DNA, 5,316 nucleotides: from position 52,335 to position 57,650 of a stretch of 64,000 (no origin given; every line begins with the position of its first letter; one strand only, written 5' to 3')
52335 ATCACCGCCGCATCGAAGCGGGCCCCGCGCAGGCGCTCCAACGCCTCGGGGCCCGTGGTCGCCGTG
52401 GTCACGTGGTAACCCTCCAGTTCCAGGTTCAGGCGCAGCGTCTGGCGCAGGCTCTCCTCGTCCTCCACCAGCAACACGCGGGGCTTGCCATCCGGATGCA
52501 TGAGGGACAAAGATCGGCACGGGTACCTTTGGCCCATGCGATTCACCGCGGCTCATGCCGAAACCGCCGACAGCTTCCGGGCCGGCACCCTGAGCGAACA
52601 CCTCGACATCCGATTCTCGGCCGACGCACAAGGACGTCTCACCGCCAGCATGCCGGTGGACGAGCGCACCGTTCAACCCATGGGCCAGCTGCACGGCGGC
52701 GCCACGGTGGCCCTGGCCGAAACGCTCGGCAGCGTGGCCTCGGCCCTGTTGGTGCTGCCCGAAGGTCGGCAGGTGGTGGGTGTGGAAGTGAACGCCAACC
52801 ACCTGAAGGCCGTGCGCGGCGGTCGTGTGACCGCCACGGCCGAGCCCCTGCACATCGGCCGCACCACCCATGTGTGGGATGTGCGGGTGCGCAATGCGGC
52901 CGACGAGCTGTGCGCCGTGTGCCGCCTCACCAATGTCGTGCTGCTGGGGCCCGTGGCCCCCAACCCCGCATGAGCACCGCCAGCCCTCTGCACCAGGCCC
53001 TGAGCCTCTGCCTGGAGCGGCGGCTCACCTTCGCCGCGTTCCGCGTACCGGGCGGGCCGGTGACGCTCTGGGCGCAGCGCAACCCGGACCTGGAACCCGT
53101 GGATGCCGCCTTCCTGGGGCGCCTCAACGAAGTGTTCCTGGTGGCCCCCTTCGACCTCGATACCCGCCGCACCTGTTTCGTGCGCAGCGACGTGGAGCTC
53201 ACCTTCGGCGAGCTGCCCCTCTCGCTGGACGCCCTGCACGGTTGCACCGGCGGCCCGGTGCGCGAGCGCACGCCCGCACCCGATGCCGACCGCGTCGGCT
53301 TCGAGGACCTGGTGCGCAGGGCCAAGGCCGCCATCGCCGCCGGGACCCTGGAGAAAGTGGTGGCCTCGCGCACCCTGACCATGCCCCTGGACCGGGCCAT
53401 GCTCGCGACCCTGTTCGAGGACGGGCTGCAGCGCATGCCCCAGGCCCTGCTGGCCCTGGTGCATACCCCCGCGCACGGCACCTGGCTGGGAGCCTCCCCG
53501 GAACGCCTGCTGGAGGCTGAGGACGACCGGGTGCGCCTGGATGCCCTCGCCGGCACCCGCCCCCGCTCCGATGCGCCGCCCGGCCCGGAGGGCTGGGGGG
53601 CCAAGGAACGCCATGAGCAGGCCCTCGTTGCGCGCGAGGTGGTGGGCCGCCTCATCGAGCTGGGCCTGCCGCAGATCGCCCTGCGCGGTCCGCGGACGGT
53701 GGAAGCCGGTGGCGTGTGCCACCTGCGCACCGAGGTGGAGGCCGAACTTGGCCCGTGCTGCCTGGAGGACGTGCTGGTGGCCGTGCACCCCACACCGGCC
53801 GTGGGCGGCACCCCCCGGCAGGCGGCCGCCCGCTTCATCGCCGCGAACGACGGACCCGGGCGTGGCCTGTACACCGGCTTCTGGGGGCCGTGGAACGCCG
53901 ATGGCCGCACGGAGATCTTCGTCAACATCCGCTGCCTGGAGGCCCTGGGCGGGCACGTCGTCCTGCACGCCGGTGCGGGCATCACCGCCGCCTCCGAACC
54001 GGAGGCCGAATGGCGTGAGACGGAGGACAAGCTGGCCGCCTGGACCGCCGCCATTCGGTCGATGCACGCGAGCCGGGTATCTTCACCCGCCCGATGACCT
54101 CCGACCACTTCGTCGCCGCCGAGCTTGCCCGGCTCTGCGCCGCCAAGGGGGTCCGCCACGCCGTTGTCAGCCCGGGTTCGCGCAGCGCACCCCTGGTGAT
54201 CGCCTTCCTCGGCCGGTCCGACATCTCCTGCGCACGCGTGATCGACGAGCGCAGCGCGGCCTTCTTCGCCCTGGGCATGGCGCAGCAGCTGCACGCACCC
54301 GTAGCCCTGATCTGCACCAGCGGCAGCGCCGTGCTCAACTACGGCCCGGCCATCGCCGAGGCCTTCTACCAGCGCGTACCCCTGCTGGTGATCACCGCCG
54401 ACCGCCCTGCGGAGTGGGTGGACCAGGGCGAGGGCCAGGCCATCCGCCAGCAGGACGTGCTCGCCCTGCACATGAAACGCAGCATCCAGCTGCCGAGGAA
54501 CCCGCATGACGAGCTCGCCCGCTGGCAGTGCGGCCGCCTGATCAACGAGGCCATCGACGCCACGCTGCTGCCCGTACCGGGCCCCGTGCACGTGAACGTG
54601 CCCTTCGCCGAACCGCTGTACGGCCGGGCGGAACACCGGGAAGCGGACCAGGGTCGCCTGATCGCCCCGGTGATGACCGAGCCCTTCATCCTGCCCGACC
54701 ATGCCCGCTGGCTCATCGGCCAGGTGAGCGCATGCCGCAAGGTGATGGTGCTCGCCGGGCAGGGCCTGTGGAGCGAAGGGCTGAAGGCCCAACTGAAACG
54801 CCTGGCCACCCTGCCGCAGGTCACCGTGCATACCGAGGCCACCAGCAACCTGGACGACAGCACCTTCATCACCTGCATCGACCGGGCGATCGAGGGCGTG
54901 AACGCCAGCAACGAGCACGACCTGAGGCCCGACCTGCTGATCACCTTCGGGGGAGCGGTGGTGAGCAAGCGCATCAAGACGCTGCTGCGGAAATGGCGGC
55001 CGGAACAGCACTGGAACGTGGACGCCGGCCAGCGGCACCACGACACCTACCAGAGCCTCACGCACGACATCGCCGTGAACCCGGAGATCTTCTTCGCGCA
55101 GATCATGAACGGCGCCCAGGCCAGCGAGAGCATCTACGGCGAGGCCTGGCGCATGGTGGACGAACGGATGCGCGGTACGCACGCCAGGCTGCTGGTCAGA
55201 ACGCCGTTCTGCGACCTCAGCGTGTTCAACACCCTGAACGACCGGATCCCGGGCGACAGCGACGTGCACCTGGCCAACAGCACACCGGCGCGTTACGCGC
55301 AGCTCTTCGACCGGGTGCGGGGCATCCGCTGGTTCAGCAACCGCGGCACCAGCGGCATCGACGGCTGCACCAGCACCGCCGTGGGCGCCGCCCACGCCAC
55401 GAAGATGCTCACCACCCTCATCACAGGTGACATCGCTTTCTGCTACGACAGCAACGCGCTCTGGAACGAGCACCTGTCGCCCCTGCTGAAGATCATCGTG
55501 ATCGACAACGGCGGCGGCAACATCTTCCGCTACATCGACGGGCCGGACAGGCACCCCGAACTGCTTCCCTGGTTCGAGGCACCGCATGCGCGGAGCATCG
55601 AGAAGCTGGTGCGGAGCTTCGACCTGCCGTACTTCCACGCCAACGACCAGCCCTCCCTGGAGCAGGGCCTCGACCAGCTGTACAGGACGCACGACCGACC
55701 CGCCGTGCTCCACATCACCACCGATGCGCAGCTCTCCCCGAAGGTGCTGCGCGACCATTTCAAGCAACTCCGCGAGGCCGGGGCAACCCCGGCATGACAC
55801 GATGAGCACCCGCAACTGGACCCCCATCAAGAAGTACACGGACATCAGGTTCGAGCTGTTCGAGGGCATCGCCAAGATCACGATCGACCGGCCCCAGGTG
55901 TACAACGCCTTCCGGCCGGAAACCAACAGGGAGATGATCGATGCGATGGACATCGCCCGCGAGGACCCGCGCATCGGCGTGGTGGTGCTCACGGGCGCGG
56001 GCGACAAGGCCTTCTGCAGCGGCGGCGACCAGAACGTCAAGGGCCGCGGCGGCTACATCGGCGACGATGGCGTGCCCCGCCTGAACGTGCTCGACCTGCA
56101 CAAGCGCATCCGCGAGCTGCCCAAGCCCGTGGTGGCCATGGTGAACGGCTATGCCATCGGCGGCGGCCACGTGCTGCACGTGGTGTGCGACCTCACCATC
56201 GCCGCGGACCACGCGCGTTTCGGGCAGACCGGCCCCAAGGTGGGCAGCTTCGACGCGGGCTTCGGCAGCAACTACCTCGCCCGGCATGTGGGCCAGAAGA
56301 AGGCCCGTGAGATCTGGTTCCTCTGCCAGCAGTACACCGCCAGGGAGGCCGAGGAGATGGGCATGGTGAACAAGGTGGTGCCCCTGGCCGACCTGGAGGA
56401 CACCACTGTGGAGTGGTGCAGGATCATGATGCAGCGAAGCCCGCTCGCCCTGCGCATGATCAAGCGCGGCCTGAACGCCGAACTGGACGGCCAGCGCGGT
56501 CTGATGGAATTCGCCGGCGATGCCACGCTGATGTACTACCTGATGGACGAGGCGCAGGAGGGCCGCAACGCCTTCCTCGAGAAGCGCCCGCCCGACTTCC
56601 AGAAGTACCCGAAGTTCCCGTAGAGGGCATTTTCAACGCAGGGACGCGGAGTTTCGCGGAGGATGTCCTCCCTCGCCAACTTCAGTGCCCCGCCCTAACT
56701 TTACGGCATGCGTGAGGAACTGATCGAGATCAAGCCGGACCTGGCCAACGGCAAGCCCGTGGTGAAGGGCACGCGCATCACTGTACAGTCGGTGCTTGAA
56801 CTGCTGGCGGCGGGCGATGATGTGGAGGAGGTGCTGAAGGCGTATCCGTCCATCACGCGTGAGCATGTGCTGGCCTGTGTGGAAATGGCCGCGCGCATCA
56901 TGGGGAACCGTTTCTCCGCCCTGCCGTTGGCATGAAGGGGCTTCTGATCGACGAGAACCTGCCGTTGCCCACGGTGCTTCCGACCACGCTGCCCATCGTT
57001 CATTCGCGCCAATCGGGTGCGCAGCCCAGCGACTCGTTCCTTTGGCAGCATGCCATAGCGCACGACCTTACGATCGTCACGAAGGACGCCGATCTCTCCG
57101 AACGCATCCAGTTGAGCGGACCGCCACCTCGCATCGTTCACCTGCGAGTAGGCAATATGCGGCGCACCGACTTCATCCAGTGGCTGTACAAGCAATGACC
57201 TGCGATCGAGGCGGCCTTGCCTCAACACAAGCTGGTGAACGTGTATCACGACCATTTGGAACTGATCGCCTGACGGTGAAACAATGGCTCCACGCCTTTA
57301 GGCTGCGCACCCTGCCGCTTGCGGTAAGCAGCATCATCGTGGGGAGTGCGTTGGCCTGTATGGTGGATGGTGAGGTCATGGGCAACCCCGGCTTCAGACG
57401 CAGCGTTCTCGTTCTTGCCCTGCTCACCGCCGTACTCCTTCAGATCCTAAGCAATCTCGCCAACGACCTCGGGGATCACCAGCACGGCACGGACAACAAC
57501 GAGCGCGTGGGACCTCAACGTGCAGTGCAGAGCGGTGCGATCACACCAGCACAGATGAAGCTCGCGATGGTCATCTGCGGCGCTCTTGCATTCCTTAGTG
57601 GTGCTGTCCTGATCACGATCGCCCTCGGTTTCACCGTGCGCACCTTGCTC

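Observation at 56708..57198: DUF433/DUF5615 toxin-antitoxin-like pair inserted inside the menaquinone operon between menB and menA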

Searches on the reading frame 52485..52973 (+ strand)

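Call 6: search_protein_families(library=pfam, proteins=[window:52485-52973:+], max_evalue=0.01)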
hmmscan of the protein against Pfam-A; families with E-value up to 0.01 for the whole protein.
window:52485-52973:+ (162 aa): 4 families
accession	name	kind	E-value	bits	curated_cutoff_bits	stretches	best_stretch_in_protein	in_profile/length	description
PF03061.28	4HBT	-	4e-19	69.1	20.6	1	66-144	1-79/79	Thioesterase superfamily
PF22636.2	FlK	-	1.9e-05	25.2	27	1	72-142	17-90/103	Fluoroacetyl-CoA-specific thioesterase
PF13622.12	4HBT_3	-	8.6e-05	23.2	24.3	1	65-149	7-81/83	Acyl-CoA thioesterase N-terminal domain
PF14539.12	DUF4442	-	0.0099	16.5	25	0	66-149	45-129/132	Domain of unknown function (DUF4442)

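Call 7: search_protein_families(library=ncbifam, proteins=[window:52485-52973:+], max_evalue=0.01)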
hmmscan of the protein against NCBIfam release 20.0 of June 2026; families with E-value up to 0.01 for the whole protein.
window:52485-52973:+ (162 aa): 5 families
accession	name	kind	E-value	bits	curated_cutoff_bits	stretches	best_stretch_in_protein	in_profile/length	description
TIGR00369.1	unchar_dom_1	domain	6.3e-37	126.2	36.6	1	36-151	2-116/117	hotdog fold thioesterase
NF047425.1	MenI_Listeria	exception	1.7e-32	111.7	185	1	36-151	3-117/122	1,4-dihydroxy-2-naphthoyl-CoA hydrolase MenI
NF007631.0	PRK10293.1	equivalog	7.8e-32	109.8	226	1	28-152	12-135/136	1,4-dihydroxy-2-naphthoyl-CoA hydrolase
NF007607.0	PRK10254.1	equivalog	1.8e-31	109.1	237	1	32-153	16-136/137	proofreading thioesterase EntH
TIGR02286.1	PaaD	equivalog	2.8e-09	37.2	118.9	1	39-147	3-108/114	hydroxyphenylacetyl-CoA thioesterase PaaI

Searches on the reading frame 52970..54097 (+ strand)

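Call 6: search_protein_families(library=pfam, proteins=[window:52970-54097:+], max_evalue=0.01)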
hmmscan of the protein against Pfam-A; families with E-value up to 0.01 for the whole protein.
window:52970-54097:+ (375 aa): 1 family
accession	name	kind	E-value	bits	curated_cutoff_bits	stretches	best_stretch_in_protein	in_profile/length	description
PF00425.24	Chorismate_bind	-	7.7e-55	186.7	27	1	110-354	4-257/257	chorismate binding enzyme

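Call 7: search_protein_families(library=ncbifam, proteins=[window:52970-54097:+], max_evalue=0.01)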
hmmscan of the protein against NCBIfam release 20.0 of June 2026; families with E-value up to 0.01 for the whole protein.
window:52970-54097:+ (375 aa): 26 families (the best 25 are shown)
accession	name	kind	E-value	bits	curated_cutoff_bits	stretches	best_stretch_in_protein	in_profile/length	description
TIGR00543.1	isochor_syn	subfamily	6.8e-57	193.3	224.75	1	105-360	84-347/349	isochorismate synthase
NF005459.0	PRK07054.1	equivalog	5.7e-39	134.5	475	1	110-368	197-462/476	isochorismate synthase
NF005380.0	PRK06923.1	equivalog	3.7e-32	112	486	1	110-361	123-388/399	isochorismate synthase DhbC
TIGR01824.1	PabB-clade2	equivalog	1.2e-30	107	408.55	1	95-357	84-354/355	aminodeoxychorismate synthase, component I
NF011591.0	PRK15016.1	equivalog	8.4e-29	100.8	624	1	97-357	117-383/391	isochorismate synthase EntC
TIGR01820.1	TrpE-arch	equivalog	3.8e-28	99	512.05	1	106-362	185-448/449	anthranilate synthase component I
TIGR00564.1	trpE_most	equivalog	1.2e-25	90.5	517.7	1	98-362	183-454/455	anthranilate synthase component I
NF011588.0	PRK15012.1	equivalog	1.4e-24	86.8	488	1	106-357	167-423/431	isochorismate synthase MenF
TIGR00553.1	pabB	equivalog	2.8e-24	85.9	328.4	1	108-355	72-326/329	aminodeoxychorismate synthase component I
NF004530.0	PRK05877.1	equivalog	3.3e-24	85.8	383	1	106-365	158-418/425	aminodeoxychorismate synthase component I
TIGR03494.1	salicyl_syn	equivalog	2.1e-21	76.3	325.15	1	109-358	162-419/425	salicylate synthase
NF006563.0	PRK09070.1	equivalog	2.8e-19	69.1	514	1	110-355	184-437/447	aminodeoxychorismate synthase component I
NF010086.0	PRK13571.1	equivalog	3.5e-17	62.1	693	1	108-367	230-502/510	anthranilate synthase component I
NF010087.0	PRK13572.1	equivalog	7.2e-17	61.2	580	1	105-362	169-431/435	anthranilate synthase component I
NF005698.0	PRK07508.1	equivalog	1.8e-15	56.3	452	1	102-354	110-371/383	aminodeoxychorismate synthase component I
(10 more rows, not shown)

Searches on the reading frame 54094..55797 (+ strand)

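Call 6: search_protein_families(library=pfam, proteins=[window:54094-55797:+], max_evalue=0.01)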
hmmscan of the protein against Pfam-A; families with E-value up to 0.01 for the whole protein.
window:54094-55797:+ (567 aa): 2 families
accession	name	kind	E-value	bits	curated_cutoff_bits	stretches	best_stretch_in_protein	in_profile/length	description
PF02776.23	TPP_enzyme_N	-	5e-22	78.3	26.8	1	8-119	4-116/119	Thiamine pyrophosphate enzyme, N-terminal TPP binding domain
PF16582.11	TPP_enzyme_M_2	-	1.5e-06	28.6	30.1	1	232-337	54-156/208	Middle domain of thiamine pyrophosphate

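Call 7: search_protein_families(library=ncbifam, proteins=[window:54094-55797:+], max_evalue=0.01)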
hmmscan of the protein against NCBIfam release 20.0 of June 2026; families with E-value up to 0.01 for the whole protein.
window:54094-55797:+ (567 aa): 23 families
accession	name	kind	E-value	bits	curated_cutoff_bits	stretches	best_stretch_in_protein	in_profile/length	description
TIGR00173.1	menD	equivalog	2.4e-112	376.3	244.2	1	8-435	3-435/435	2-succinyl-5-enolpyruvyl-6-hydroxy-3-cyclohexene-1-carboxylic-acid synthase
NF006122.0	PRK08266.1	subfamily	2.3e-11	42.9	571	1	13-251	12-242/543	hypothetical protein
NF005712.0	PRK07524.1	subfamily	2.4e-11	42.8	500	1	9-241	7-227/536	5-guanidino-2-oxopentanoate decarboxylase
NF006524.0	PRK08978.1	equivalog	3.5e-09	35.5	738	1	14-545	10-526/548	acetolactate synthase 2 catalytic subunit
NF004516.0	PRK05858.1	equivalog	3.9e-09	35.6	587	1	41-247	46-242/548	acetolactate synthase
NF006016.1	PRK08155.1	equivalog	1e-08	34.1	870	1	11-171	9-162/554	acetolactate synthase large subunit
NF058623.1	HdaclCoAlyACT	equivalog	4.4e-08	32.2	600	1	3-228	8-226/575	2-hydroxyacyl-CoA lyase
TIGR00118.1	acolac_lg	equivalog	6.1e-07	28.3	538.35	1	16-249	12-235/557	biosynthetic-type acetolactate synthase large subunit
NF004919.0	PRK06276.1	equivalog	8.5e-07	27.6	866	1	15-304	11-294/582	acetolactate synthase large subunit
NF005824.0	PRK07710.1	equivalog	2.9e-06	25.9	976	1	41-247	52-250/573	acetolactate synthase large subunit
NF005470.0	PRK07064.1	equivalog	8.1e-06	25.1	495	1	31-462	31-450/552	thiamine pyrophosphate-binding protein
NF008431.0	PRK11269.1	equivalog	1e-05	24.3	791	1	15-247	14-236/591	glyoxylate carboligase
NF006581.0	PRK09107.1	equivalog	2.3e-05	22.9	974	1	14-233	20-231/595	acetolactate synthase 3 large subunit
NF006187.0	PRK08322.1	equivalog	0.00011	20.8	509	1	17-246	14-229/548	acetolactate synthase large subunit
NF005713.0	PRK07525.1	subfamily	0.00031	19.3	620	1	12-170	13-162/592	sulfoacetaldehyde acetyltransferase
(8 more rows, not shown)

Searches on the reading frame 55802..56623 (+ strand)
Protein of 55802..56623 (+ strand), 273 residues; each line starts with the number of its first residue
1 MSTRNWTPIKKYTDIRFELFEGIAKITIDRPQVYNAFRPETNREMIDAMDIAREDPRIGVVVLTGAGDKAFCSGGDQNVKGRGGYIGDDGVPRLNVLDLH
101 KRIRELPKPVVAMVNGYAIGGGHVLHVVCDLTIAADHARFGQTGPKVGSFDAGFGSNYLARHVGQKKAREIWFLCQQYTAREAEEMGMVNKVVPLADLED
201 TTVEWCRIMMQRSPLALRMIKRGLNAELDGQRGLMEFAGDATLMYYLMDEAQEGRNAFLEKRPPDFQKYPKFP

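Call 6: search_protein_families(library=pfam, proteins=[window:55802-56623:+], max_evalue=0.01)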
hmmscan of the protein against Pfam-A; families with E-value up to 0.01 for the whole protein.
window:55802-56623:+ (273 aa): 2 families
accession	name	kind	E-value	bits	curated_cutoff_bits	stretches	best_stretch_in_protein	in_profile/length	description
PF00378.25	ECH_1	-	1.9e-79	267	27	1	21-267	4-249/251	Enoyl-CoA hydratase/isomerase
PF16113.10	ECH_2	-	4.4e-21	76.2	27.2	1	24-202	2-181/335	Enoyl-CoA hydratase/isomerase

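Call 7: search_protein_families(library=ncbifam, proteins=[window:55802-56623:+], max_evalue=0.01)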
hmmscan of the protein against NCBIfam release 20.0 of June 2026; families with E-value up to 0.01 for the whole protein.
window:55802-56623:+ (273 aa): 74 families (the best 25 are shown)
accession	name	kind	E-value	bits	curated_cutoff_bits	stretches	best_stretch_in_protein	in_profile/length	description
NF005637.0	PRK07396.1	equivalog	6.4e-143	475.1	380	1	3-273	3-273/273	1,4-dihydroxy-2-naphthoyl-CoA synthase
TIGR01929.1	menB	equivalog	5.9e-139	461.9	342.7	1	12-269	1-259/259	1,4-dihydroxy-2-naphthoyl-CoA synthase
NF006186.0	PRK08321.1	equivalog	9.5e-95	317.6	378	1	5-271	13-300/302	1,4-dihydroxy-2-naphthoyl-CoA synthase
TIGR03210.1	badI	equivalog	2.4e-88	295.8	467.6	1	12-269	1-256/256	2-ketocyclohexanecarboxyl-CoA hydrolase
NF051848.1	EnCoAHydtEchA19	equivalog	4.5e-46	157.5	400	1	23-268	10-257/258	enoyl-CoA hydratase EchA19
NF004475.0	PRK05809.1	subfamily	9.6e-44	149.8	394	1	12-268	3-259/260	short-chain-enoyl-CoA hydratase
NF042430.2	EnCoAhydt_DpgD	equivalog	1.3e-43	149.3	400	1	22-267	6-256/258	enoyl-CoA-hydratase DpgD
NF006140.0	PRK08290.1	subfamily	2.7e-42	144.9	280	2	97-231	112-244/292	enoyl-CoA hydratase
NF006109.0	PRK08260.1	subfamily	3.7e-41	141.3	320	2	101-268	107-277/296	enoyl-CoA hydratase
NF004796.0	PRK06144.1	subfamily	6.9e-41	140.4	272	1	12-267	7-260/262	enoyl-CoA hydratase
NF004781.0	PRK06127.1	subfamily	1.5e-40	139.6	291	1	16-267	14-267/269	enoyl-CoA hydratase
NF004517.0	PRK05862.1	equivalog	2.1e-40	138.9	396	1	12-268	3-256/257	enoyl-CoA hydratase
NF005802.0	PRK07657.1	equivalog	9.5e-40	136.8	363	1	21-267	12-258/260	enoyl-CoA hydratase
NF006588.0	PRK09120.1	equivalog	1.2e-39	136.2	276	1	11-225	6-222/276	p-hydroxycinnamoyl CoA hydratase/lyase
NF046063.1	oxepin_alt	equivalog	1.8e-39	135.8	300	1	24-265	11-254/254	oxepin-CoA hydrolase, alternative type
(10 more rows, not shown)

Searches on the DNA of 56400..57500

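Call 69: search_rna_families(source=window, start=56400, end=57500, threshold=evalue, max_evalue=1)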
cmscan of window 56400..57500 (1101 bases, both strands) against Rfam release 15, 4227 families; matches with E-value up to 1: 0.
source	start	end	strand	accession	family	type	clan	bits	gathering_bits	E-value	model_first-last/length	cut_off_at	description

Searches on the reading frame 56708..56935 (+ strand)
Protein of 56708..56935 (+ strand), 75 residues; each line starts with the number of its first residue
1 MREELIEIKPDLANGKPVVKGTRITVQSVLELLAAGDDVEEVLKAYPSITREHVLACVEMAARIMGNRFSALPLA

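Call 6: search_protein_families(library=pfam, proteins=[window:56708-56935:+], max_evalue=0.01)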
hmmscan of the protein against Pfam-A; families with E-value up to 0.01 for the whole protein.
window:56708-56935:+ (75 aa): 1 family
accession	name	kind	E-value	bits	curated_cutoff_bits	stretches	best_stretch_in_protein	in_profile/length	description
PF04255.20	DUF433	-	2.9e-21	75.5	23.6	1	6-59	1-54/56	Protein of unknown function (DUF433)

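Call 7: search_protein_families(library=ncbifam, proteins=[window:56708-56935:+], max_evalue=0.01)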
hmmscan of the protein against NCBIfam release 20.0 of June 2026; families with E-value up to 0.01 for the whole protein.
window:56708-56935:+ (75 aa): 0 families

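Call 40: search_solved_structures(query=window:56708-56935:+, max_evalue=1, show_alignments=1)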
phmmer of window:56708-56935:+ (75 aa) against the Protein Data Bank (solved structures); distinct sequences matched with E-value up to 1: 4.
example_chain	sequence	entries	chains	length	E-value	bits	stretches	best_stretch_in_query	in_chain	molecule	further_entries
2ga1_A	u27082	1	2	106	0.037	18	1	3-56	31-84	Protein of unknown function DUF433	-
6s5y_A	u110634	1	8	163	0.054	17.5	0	12-59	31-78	Group B streptococcal R4 surface protein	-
4uos_A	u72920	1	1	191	0.32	15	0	7-66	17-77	DESIGNED HELICAL BUNDLE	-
8g8i_A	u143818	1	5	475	0.36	14.9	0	22-56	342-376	C3HR3_9r_shift4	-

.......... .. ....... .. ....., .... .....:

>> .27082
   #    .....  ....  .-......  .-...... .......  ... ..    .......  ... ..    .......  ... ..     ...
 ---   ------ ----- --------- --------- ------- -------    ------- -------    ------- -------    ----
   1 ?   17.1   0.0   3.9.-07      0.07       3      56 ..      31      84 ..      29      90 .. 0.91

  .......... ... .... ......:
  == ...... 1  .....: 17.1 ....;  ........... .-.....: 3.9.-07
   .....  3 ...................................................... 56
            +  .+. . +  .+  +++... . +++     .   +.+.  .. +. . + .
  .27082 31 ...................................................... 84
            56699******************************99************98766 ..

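Call 70: search_protein_families(library=padloc, proteins=[window:56708-56935:+], max_evalue=0.01)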
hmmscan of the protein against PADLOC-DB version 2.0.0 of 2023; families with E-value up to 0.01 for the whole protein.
window:56708-56935:+ (75 aa): 0 families
